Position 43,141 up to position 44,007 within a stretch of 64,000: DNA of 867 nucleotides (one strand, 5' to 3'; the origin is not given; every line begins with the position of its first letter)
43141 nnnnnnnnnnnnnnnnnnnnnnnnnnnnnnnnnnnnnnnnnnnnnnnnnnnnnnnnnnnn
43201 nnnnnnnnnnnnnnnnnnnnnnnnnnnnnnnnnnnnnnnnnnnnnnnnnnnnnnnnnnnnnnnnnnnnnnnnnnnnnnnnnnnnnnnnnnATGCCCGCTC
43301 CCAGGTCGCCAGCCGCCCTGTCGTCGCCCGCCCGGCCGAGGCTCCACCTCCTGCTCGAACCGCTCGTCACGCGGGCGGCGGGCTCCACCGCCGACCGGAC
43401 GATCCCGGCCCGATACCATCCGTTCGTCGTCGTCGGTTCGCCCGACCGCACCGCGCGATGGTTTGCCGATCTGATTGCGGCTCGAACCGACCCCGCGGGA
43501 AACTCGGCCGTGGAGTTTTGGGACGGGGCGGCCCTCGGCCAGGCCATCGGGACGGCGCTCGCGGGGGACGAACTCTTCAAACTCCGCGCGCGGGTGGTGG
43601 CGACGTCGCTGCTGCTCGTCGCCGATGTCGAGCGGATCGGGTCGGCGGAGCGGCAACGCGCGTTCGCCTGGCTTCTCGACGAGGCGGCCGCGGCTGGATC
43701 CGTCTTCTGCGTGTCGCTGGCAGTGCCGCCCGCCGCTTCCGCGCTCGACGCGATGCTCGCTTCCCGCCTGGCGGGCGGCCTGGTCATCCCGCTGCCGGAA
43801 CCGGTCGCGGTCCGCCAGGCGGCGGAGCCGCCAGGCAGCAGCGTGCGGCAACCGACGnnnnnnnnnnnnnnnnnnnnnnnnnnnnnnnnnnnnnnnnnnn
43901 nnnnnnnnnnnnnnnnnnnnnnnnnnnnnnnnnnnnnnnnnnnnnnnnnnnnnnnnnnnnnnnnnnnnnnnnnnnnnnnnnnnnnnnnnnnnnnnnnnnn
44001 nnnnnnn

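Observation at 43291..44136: DnaA-like protein at the dnaN locus keeps the DNA-binding domain IV but lacks the Walker A P-loop and domains I-II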

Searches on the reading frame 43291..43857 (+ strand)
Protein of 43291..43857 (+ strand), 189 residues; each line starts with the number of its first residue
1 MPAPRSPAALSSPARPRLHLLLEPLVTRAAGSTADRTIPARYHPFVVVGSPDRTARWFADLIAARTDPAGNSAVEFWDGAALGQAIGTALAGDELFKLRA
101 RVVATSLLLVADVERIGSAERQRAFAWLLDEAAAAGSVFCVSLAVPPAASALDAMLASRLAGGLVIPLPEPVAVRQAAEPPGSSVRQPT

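Call 72: search_protein_representatives(protein=window:43291-43857:+)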
Query: 189 residues. Proteins with E-value up to 0.001 (for the whole library): 84; up to 1e-10: 27; up to 1e-30: 1. The best 84 are listed.
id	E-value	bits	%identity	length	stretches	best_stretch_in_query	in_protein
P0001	1.7e-111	386.8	100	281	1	1-189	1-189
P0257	2.6e-18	83.3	40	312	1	13-180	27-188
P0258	1.4e-17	80.8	43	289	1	7-174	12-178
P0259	2.2e-17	80.2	43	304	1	42-173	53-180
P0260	4.4e-17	79.2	37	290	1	12-181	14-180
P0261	5.0e-16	75.8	35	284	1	35-180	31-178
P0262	7.4e-16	75.3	38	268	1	10-172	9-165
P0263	1.1e-15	74.6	38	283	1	22-182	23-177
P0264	1.5e-15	74.2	37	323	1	22-176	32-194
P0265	2.4e-15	73.6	38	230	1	41-187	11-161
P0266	6.4e-15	72.2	39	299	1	4-185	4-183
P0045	1.2e-14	71.3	41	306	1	37-181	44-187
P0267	1.9e-14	70.7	42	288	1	26-171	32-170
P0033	3.4e-14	69.9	43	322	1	66-177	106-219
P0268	1.1e-13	68.1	44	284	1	50-185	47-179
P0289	7.2e-09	52.5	33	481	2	12-184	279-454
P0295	8.3e-07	45.8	33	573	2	73-172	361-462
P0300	1.6e-06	44.8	27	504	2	33-172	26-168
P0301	1.9e-06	44.6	28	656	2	32-173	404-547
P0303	2.7e-06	44.1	31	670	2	39-172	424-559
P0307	6.3e-06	42.9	31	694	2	38-172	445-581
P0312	1.3e-05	41.9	27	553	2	13-169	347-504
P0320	7.2e-05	39.5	34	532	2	28-183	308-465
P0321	1.2e-04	38.8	30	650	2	28-171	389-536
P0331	7.3e-04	36.2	28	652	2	27-176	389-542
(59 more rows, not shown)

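Call 73: search_protein_families(library=pfam, proteins=[P0301, P0303, P0307, P0321, P0331, P0312, P0320, P0289, P0295, P0300], max_evalue=0.001)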
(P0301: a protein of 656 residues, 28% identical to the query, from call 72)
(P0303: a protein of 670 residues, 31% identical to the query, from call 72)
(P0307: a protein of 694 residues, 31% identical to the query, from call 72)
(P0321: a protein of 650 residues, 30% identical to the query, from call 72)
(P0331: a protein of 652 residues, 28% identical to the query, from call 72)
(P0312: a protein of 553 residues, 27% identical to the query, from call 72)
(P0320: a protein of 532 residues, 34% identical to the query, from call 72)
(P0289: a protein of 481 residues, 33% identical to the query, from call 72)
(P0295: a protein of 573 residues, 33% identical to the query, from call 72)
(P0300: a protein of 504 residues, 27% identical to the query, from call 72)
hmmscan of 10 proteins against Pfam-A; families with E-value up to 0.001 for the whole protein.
P0301 (656 aa): 10 families
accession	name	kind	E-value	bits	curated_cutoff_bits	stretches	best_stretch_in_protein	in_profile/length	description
PF00308.24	Bac_DnaA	-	6.6e-82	273.9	23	2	2-163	1-162/162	Bacterial DnaA ATPAse domain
PF01695.23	IstB_IS21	-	4.9e-17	62.7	24.1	2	40-141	97-195/238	IstB-like ATP binding protein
PF00004.35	AAA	-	2.9e-13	50.9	21.2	2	417-534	1-123/131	ATPase family associated with various cellular activities (AAA)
PF13191.12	AAA_16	-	1.1e-09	39.4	32.6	1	399-495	8-114/167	AAA ATPase domain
PF13401.12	AAA_22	-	2.4e-08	34.8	27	1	416-521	7-125/130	AAA domain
PF13173.12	AAA_14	-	6.7e-07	29.8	27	0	415-534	3-115/129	AAA domain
PF25199.1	nSTAND_NTPase5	-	1.2e-06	28.8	34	1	399-490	28-110/145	Novel STAND NTPase 5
PF01637.24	ATPase_2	-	3.7e-06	27.3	33.2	0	412-512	18-112/225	ATPase domain predominantly from Archaea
PF05729.18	NACHT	-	0.00018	21.8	26.7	0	416-527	2-137/167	NACHT domain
PF22688.2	Hda_lid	-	0.0002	21.7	27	0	170-213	2-45/65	Hda, lid domain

P0303 (670 aa): 7 families
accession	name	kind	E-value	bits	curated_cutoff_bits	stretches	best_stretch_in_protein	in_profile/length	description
PF00308.24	Bac_DnaA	-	2.3e-89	298.2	23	2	5-165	2-162/162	Bacterial DnaA ATPAse domain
PF01695.23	IstB_IS21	-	1.5e-15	57.8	24.1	1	44-145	99-197/238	IstB-like ATP binding protein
PF00004.35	AAA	-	1.4e-11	45.4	21.2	1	42-158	3-123/131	ATPase family associated with various cellular activities (AAA)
PF13401.12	AAA_22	-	1.9e-08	35.2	27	0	430-517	8-110/130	AAA domain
PF13191.12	AAA_16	-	7.3e-05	23.8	32.6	0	420-487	19-85/167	AAA ATPase domain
PF13173.12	AAA_14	-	0.00018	22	27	0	428-506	3-79/129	AAA domain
PF13245.12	AAA_19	-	0.00031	21.4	25.1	0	428-479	12-65/134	AAA domain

P0307 (694 aa): 8 families
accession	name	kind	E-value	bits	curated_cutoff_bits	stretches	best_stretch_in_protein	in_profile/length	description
PF00308.24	Bac_DnaA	-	6e-88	293.6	23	2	6-165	3-162/162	Bacterial DnaA ATPAse domain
PF01695.23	IstB_IS21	-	1.2e-15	58.1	24.1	2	41-146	96-198/238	IstB-like ATP binding protein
PF00004.35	AAA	-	4.8e-09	37.2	21.2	1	41-155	2-119/131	ATPase family associated with various cellular activities (AAA)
PF13401.12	AAA_22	-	1.6e-06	28.9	27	0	451-546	7-115/130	AAA domain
PF13245.12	AAA_19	-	0.0001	22.9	25.1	0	449-477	11-39/134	AAA domain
PF13173.12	AAA_14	-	0.00034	21.1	27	0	48-141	13-98/129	AAA domain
PF13479.12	AAA_24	-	0.00037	20.8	27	0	452-498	5-56/195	AAA domain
PF13191.12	AAA_16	-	0.00043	21.3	32.6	0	435-509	12-85/167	AAA ATPase domain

P0321 (650 aa): 12 families
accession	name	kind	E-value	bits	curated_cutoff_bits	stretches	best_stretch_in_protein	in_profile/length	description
PF00308.24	Bac_DnaA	-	1.9e-71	239.9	23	2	5-166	1-162/162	Bacterial DnaA ATPAse domain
PF01695.23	IstB_IS21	-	9.5e-16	58.5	24.1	2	41-150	95-201/238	IstB-like ATP binding protein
PF00004.35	AAA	-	1.3e-10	42.3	21.2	1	410-519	2-119/131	ATPase family associated with various cellular activities (AAA)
PF25199.1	nSTAND_NTPase5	-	2.7e-09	37.4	34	0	41-114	44-109/145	Novel STAND NTPase 5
PF13401.12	AAA_22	-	2.3e-08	34.9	27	0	408-500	7-83/130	AAA domain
PF13191.12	AAA_16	-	6.9e-08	33.6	32.6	1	398-490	15-117/167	AAA ATPase domain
PF13173.12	AAA_14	-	2.1e-06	28.2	27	0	39-117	3-75/129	AAA domain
PF01637.24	ATPase_2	-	2.1e-05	24.9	33.2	0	404-430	18-44/225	ATPase domain predominantly from Archaea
PF20720.3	nSTAND3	-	0.00052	20.2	27.2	0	405-435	16-46/155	Novel STAND NTPase 3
PF24883.2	NPHP3_N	-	0.00071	20.2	24.8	0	408-462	24-73/164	Nephrocystin 3, N-terminal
PF13245.12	AAA_19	-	0.00072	20.2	25.1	0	37-75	10-48/134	AAA domain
PF05729.18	NACHT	-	0.00098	19.4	26.7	0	408-446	2-40/167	NACHT domain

P0331 (652 aa): 16 families
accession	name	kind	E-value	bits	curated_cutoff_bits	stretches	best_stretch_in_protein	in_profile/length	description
PF00308.24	Bac_DnaA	-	8.5e-88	293.1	23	2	381-532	12-162/162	Bacterial DnaA ATPAse domain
PF01695.23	IstB_IS21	-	1.7e-19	70.7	24.1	2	37-142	93-195/238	IstB-like ATP binding protein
PF00004.35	AAA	-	3.2e-14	53.9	21.2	2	40-157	2-123/131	ATPase family associated with various cellular activities (AAA)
PF00910.28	RNA_helicase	-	2.2e-09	38.2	21.5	0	40-137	2-84/105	RNA helicase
PF13191.12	AAA_16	-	9.8e-09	36.4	32.6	1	401-496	22-123/167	AAA ATPase domain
PF13401.12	AAA_22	-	1.5e-08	35.5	27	1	405-493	7-75/130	AAA domain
PF13173.12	AAA_14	-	3.3e-07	30.8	27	0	36-118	2-81/129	AAA domain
PF13604.12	AAA_30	-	9.2e-07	29.2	27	0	401-446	16-59/191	AAA domain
PF20720.3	nSTAND3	-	6.4e-06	26.4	27.2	0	34-139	15-110/155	Novel STAND NTPase 3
PF25199.1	nSTAND_NTPase5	-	1.5e-05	25.3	34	0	396-453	34-90/145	Novel STAND NTPase 5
PF13521.12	AAA_28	-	1.6e-05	25.6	27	0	407-426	3-22/164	AAA domain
PF07728.20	AAA_5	-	2.4e-05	24.8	22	0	41-129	4-94/139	AAA domain (dynein-related subfamily)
PF25201.1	nSTAND6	-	4.3e-05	24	27.7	0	35-84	17-70/148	Novel STAND NTPase 6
PF01637.24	ATPase_2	-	7.5e-05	23.1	33.2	0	402-426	19-43/225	ATPase domain predominantly from Archaea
PF00005.33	ABC_tran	-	0.00017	22.7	25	0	406-434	14-42/137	ABC transporter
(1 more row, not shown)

P0312 (553 aa): 20 families
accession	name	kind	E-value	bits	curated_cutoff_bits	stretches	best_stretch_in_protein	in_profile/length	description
PF00308.24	Bac_DnaA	-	3.7e-66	222.7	23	2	5-161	1-162/162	Bacterial DnaA ATPAse domain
PF01695.23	IstB_IS21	-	2.4e-14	53.9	24.1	2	39-139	94-195/238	IstB-like ATP binding protein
PF00004.35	AAA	-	5.5e-13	50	21.2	2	379-496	1-124/131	ATPase family associated with various cellular activities (AAA)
PF13401.12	AAA_22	-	4.5e-11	43.6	27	0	379-478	8-122/130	AAA domain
PF13191.12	AAA_16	-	2.6e-08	35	32.6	1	370-468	20-142/167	AAA ATPase domain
PF13173.12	AAA_14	-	3.2e-08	34.1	27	0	38-125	3-87/129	AAA domain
PF01637.24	ATPase_2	-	1.8e-07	31.6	33.2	0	36-74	19-56/225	ATPase domain predominantly from Archaea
PF13245.12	AAA_19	-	2.2e-06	28.3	25.1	0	31-72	4-47/134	AAA domain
PF13521.12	AAA_28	-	3.1e-06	27.9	27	0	380-419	3-44/164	AAA domain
PF13604.12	AAA_30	-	5.8e-06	26.6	27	0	380-478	22-123/191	AAA domain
PF00005.33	ABC_tran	-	3.2e-05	25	25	0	379-407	14-42/137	ABC transporter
PF00910.28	RNA_helicase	-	3.5e-05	24.7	21.5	0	379-460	1-71/105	RNA helicase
PF25199.1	nSTAND_NTPase5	-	4.2e-05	23.8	34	0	377-477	42-129/145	Novel STAND NTPase 5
PF07728.20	AAA_5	-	0.00013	22.4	22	0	379-484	2-110/139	AAA domain (dynein-related subfamily)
PF24883.2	NPHP3_N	-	0.00016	22.4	24.8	0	379-410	25-56/164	Nephrocystin 3, N-terminal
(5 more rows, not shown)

P0320 (532 aa): 4 families
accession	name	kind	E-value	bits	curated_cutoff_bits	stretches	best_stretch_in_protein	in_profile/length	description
PF00308.24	Bac_DnaA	-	2.1e-67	226.8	23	2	13-172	4-162/162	Bacterial DnaA ATPAse domain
PF01695.23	IstB_IS21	-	1.7e-08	34.7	24.1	1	46-150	95-195/238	IstB-like ATP binding protein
PF00004.35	AAA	-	2.4e-06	28.4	21.2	1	47-167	2-125/131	ATPase family associated with various cellular activities (AAA)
PF13401.12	AAA_22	-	0.00064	20.5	27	0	43-78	5-39/130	AAA domain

P0289 (481 aa): 10 families
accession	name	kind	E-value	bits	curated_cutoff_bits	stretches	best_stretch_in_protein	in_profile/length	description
PF00308.24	Bac_DnaA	-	2.5e-90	301.3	23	2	3-162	2-161/162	Bacterial DnaA ATPAse domain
PF01695.23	IstB_IS21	-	1.1e-14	54.9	24.1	2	40-141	97-195/238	IstB-like ATP binding protein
PF00004.35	AAA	-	8.5e-14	52.6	21.2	2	40-158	3-125/131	ATPase family associated with various cellular activities (AAA)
PF25199.1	nSTAND_NTPase5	-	7.2e-09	36.1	34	1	304-408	34-124/145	Novel STAND NTPase 5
PF13401.12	AAA_22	-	1.2e-08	35.8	27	0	37-120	7-104/130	AAA domain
PF13191.12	AAA_16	-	1e-07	33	32.6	0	33-137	23-137/167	AAA ATPase domain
PF01637.24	ATPase_2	-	3.1e-06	27.6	33.2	0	33-149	18-126/225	ATPase domain predominantly from Archaea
PF13173.12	AAA_14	-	6.8e-06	26.6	27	0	313-433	4-116/129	AAA domain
PF05729.18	NACHT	-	6.7e-05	23.2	26.7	0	314-400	3-114/167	NACHT domain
PF13481.12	AAA_25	-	8.9e-05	22.6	27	0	315-410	37-146/195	AAA domain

P0295 (573 aa): 16 families
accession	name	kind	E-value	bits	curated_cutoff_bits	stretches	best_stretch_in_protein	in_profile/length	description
PF00308.24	Bac_DnaA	-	6e-96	319.6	23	2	3-162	1-162/162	Bacterial DnaA ATPAse domain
PF01695.23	IstB_IS21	-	4.5e-22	79.1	24.1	2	331-435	95-195/238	IstB-like ATP binding protein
PF00004.35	AAA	-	4.8e-14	53.4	21.2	1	332-443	2-119/131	ATPase family associated with various cellular activities (AAA)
PF13191.12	AAA_16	-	1.7e-10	42.1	32.6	1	326-431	22-137/167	AAA ATPase domain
PF13401.12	AAA_22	-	9.2e-09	36.1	27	0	331-367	8-41/130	AAA domain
PF13604.12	AAA_30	-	2e-06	28.1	27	0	22-138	7-124/191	AAA domain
PF01637.24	ATPase_2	-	2.2e-06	28.1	33.2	0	327-357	19-49/225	ATPase domain predominantly from Archaea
PF13245.12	AAA_19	-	6.2e-06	26.9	25.1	0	26-71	3-48/134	AAA domain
PF25201.1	nSTAND6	-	3.3e-05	24.4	27.7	0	329-353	19-43/148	Novel STAND NTPase 6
PF13173.12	AAA_14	-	4.1e-05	24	27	0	36-111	4-76/129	AAA domain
PF13479.12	AAA_24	-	4.8e-05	23.7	27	0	37-107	5-74/195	AAA domain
PF00931.28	NB-ARC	-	7.5e-05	22.5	23.5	0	330-398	20-75/248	NB-ARC domain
PF05729.18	NACHT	-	0.0003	21.1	26.7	0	331-348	3-20/167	NACHT domain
PF00910.28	RNA_helicase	-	0.00039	21.3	21.5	0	332-368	2-27/105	RNA helicase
PF01443.25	Viral_helicase1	-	0.00066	20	21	0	332-404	2-71/228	Viral superfamily 1 RNA helicase core domain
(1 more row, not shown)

P0300 (504 aa): 4 families
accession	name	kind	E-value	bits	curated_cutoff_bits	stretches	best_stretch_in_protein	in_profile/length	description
PF00308.24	Bac_DnaA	-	3.6e-83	278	23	2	3-163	2-162/162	Bacterial DnaA ATPAse domain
PF01695.23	IstB_IS21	-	2.6e-09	37.4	24.1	1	39-141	96-195/238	IstB-like ATP binding protein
PF00004.35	AAA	-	9.6e-05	23.3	21.2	1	38-157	1-124/131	ATPase family associated with various cellular activities (AAA)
PF13401.12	AAA_22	-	0.00082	20.1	27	0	38-136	8-120/130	AAA domain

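Call 74: find_encoding_contigs(protein=P0289, flank=8000, max_places=2)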
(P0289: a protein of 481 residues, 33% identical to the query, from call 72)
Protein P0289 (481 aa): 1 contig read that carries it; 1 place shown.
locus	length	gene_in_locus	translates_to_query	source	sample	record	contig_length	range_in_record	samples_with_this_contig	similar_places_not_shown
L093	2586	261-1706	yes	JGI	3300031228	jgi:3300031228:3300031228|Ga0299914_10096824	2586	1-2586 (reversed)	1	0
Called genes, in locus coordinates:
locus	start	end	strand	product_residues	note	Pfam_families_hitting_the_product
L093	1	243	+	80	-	?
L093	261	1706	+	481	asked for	PF00308:Bac_DnaA, PF25199:nSTAND_NTPase5 (faint), PF01637:ATPase_2 (faint), PF13191:AAA_16 (faint), PF00004:AAA (weak), PF01695:IstB_IS21, PF00308:Bac_DnaA, PF01695:IstB_IS21 (weak), +2 more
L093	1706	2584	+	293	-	?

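Call 76: search_protein_families(library=ncbifam, proteins=[P0289, P0301, P0295], max_evalue=0.00001)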
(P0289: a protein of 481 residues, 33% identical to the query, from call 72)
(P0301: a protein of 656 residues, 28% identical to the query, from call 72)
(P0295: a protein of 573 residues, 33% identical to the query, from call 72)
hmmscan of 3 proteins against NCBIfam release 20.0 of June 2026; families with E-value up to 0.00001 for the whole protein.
P0289 (481 aa): 12 families
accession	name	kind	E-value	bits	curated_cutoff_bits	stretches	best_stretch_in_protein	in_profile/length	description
TIGR00362.1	DnaA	equivalog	1.7e-117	393.2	343.9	2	2-233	104-335/437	chromosomal replication initiator protein DnaA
NF001154.0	PRK00149.3-3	equivalog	2.9e-75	254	410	2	2-215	117-335/462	chromosomal replication initiator protein DnaA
NF009087.0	PRK12422.1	equivalog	8.7e-61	206.5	657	2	2-213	104-317/455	chromosomal replication initiator protein DnaA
TIGR03420.1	DnaA_homol_Hda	equivalog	3.8e-41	141.1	194.8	2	4-212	10-204/226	DnaA regulatory inactivator Hda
NF038214.1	IS21_help_AAA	equivalog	1.4e-20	73.9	200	2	38-143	93-195/232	IS21-like element helper ATPase IstB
NF005982.0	PRK08084.1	equivalog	1.6e-12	47.5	268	1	7-212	20-212/235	DnaA inactivator Hda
NF005098.0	PRK06526.1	subfamily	9e-11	41.7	296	0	40-110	114-182/266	transposase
NF006505.0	PRK08939.1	equivalog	2.4e-09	36.9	228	0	32-107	153-226/306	primosomal protein DnaI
NF006616.1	PRK09183.1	subfamily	2.5e-09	36.8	300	0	41-114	106-178/253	IS21-like element helper ATPase IstB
NF005304.0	PRK06835.1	equivalog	1.4e-07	31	215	0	36-157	184-306/330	ATP-binding protein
NF005378.0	PRK06921.1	subfamily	1.2e-06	27.8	207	0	42-155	124-239/266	hypothetical protein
NF006571.0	PRK09087.1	equivalog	1.8e-06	27.9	297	0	360-442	74-153/228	DnaA regulatory inactivator HdaA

P0301 (656 aa): 16 families
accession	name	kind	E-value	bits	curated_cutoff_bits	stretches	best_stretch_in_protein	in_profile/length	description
TIGR00362.1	DnaA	equivalog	4.8e-113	378.5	343.9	2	2-236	104-338/437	chromosomal replication initiator protein DnaA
NF001154.0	PRK00149.3-3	equivalog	2.6e-75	254.1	410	2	4-217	119-337/462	chromosomal replication initiator protein DnaA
NF009087.0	PRK12422.1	equivalog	4e-53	181.2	657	2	2-236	104-343/455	chromosomal replication initiator protein DnaA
TIGR03420.1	DnaA_homol_Hda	equivalog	1.2e-45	155.8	194.8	2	385-608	12-225/226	DnaA regulatory inactivator Hda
NF038214.1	IS21_help_AAA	equivalog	2.7e-24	86.1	200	2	38-140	93-192/232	IS21-like element helper ATPase IstB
NF005982.0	PRK08084.1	equivalog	2.1e-20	73.3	268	2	387-544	21-166/235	DnaA inactivator Hda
NF005304.0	PRK06835.1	equivalog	2.8e-14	53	215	1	27-157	176-306/330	ATP-binding protein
NF006571.0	PRK09087.1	equivalog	1.4e-13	51.1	297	1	416-610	46-222/228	DnaA regulatory inactivator HdaA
NF009043.0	PRK12377.1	subfamily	2e-12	47.3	389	1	8-156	73-222/248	ATP-binding protein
NF006038.0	PRK08181.1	subfamily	1.9e-10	40.5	317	0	416-520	109-210/271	transposase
NF006505.0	PRK08939.1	equivalog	2.7e-09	36.7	228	0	416-485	158-226/306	primosomal protein DnaI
NF005931.1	PRK07952.1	equivalog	3e-09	36.8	357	1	15-156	79-222/246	replicative helicase loader DnaC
NF005992.0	PRK08116.1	subfamily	1.4e-08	34.3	189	0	418-534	118-237/269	hypothetical protein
NF006616.1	PRK09183.1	subfamily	2e-08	33.9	300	0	43-120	108-183/253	IS21-like element helper ATPase IstB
NF005098.0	PRK06526.1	subfamily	9.8e-07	28.4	296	0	415-489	110-183/266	transposase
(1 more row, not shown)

P0295 (573 aa): 20 families
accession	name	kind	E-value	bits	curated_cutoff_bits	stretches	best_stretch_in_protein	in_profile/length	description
TIGR00362.1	DnaA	equivalog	2.9e-131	438.5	343.9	2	2-237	103-338/437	chromosomal replication initiator protein DnaA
NF001154.0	PRK00149.3-3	equivalog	3.4e-89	299.9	410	2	3-239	117-361/462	chromosomal replication initiator protein DnaA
NF009087.0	PRK12422.1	equivalog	1.4e-59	202.5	657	2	297-490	106-300/455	chromosomal replication initiator protein DnaA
TIGR03420.1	DnaA_homol_Hda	equivalog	3.3e-44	151.1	194.8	2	2-185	7-178/226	DnaA regulatory inactivator Hda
NF038214.1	IS21_help_AAA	equivalog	2.2e-30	106.1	200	2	36-143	92-196/232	IS21-like element helper ATPase IstB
NF005304.0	PRK06835.1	equivalog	1.8e-17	63.4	215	2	326-452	181-307/330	ATP-binding protein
NF006505.0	PRK08939.1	equivalog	4e-17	62.5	228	2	325-420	153-245/306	primosomal protein DnaI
NF051883.1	DnaARegInactHdaA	equivalog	3.4e-15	56.3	300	1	297-531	13-226/229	DnaA regulatory inactivator HdaA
NF005982.0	PRK08084.1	equivalog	1.2e-14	54.5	268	1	304-472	24-179/235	DnaA inactivator Hda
NF006485.0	PRK08903.1-5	equivalog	1.3e-14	54.4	289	1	10-237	18-228/233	DnaA regulatory inactivator Hda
NF005992.0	PRK08116.1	subfamily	7.7e-14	51.5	189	1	331-450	117-237/269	hypothetical protein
NF006616.1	PRK09183.1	subfamily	1.9e-13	50.3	300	1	34-115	100-180/253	IS21-like element helper ATPase IstB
NF006571.0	PRK09087.1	equivalog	5.3e-13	49.2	297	1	389-513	85-206/228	DnaA regulatory inactivator HdaA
NF005098.0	PRK06526.1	subfamily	3.6e-12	46.3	296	0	332-435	113-212/266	transposase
NF009043.0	PRK12377.1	subfamily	2.1e-11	43.9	389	1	8-117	72-183/248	ATP-binding protein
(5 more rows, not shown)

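Call 77: find_homologous_proteins(query=P0289, max_evalue=1e-20)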
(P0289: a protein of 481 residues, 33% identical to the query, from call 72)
Query P0289 (481 aa): 6581 proteins with E <= 1e-20 among 8000 candidates; the best 120 are listed.
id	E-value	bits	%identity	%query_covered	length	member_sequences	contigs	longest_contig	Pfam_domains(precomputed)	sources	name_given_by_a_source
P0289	0.0e+0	1051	100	100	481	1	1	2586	PF13173.13,PF01695.24,PF00308.25,PF00004.36,PF13401.13,PF01637.25,PF25199.2,PF13191.13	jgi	-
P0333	5.4e-253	858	82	100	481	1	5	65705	PF13173.13,PF01695.24,PF00308.25,PF00004.36,PF13401.13,PF01637.25,PF25199.2,PF13191.13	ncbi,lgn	-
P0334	3.7e-171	589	71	54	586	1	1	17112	PF01695.24,PF00308.25,PF00004.36,PF13401.13,PF01637.25,PF13191.13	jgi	jgi:chromosomal replication initiator protein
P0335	1.8e-170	586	72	54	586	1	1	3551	PF01695.24,PF00308.25,PF25201.1,PF00004.36,PF13401.13,PF01637.25,PF13191.13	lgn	-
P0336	7.9e-170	584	69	54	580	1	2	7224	PF01695.24,PF00308.25,PF00004.36,PF13401.13,PF13191.13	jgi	jgi:chromosomal replication initiator protein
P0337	1.8e-169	583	71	54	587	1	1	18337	PF01695.24,PF00308.25,PF00004.36,PF13401.13,PF13191.13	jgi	jgi:chromosomal replication initiation ATPase DnaA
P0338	3.0e-169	582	69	54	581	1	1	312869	PF01695.24,PF00308.25,PF00004.36,PF13401.13,PF13191.13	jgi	jgi:chromosomal replication initiation ATPase DnaA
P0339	3.7e-169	582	71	54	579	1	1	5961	PF01695.24,PF00308.25,PF00004.36,PF13401.13,PF13191.13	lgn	-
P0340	1.4e-167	577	69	54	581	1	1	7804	PF01695.24,PF00308.25,PF00004.36,PF13401.13,PF13191.13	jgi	jgi:chromosomal replication initiator protein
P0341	3.5e-167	575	68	54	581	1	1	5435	PF01695.24,PF00308.25,PF00004.36,PF13401.13,PF13191.13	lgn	-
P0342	5.7e-167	575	69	54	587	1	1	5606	PF01695.24,PF00308.25,PF00004.36,PF13401.13,PF13191.13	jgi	jgi:chromosomal replication initiator protein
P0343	1.3e-166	574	70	54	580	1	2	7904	PF01695.24,PF00308.25,PF00004.36,PF13401.13,PF13191.13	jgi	jgi:chromosomal replication initiator protein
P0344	1.7e-166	573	68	54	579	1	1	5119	PF01695.24,PF00308.25,PF00004.36,PF13401.13,PF13191.13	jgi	jgi:chromosomal replication initiator protein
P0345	8.9e-166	571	68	54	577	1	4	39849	PF13173.13,PF01695.24,PF00308.25,PF00004.36,PF13401.13,PF13191.13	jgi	jgi:chromosomal replication initiator protein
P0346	1.1e-165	571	68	54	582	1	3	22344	PF01695.24,PF00308.25,PF00004.36,PF13401.13,PF13191.13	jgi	jgi:chromosomal replication initiator protein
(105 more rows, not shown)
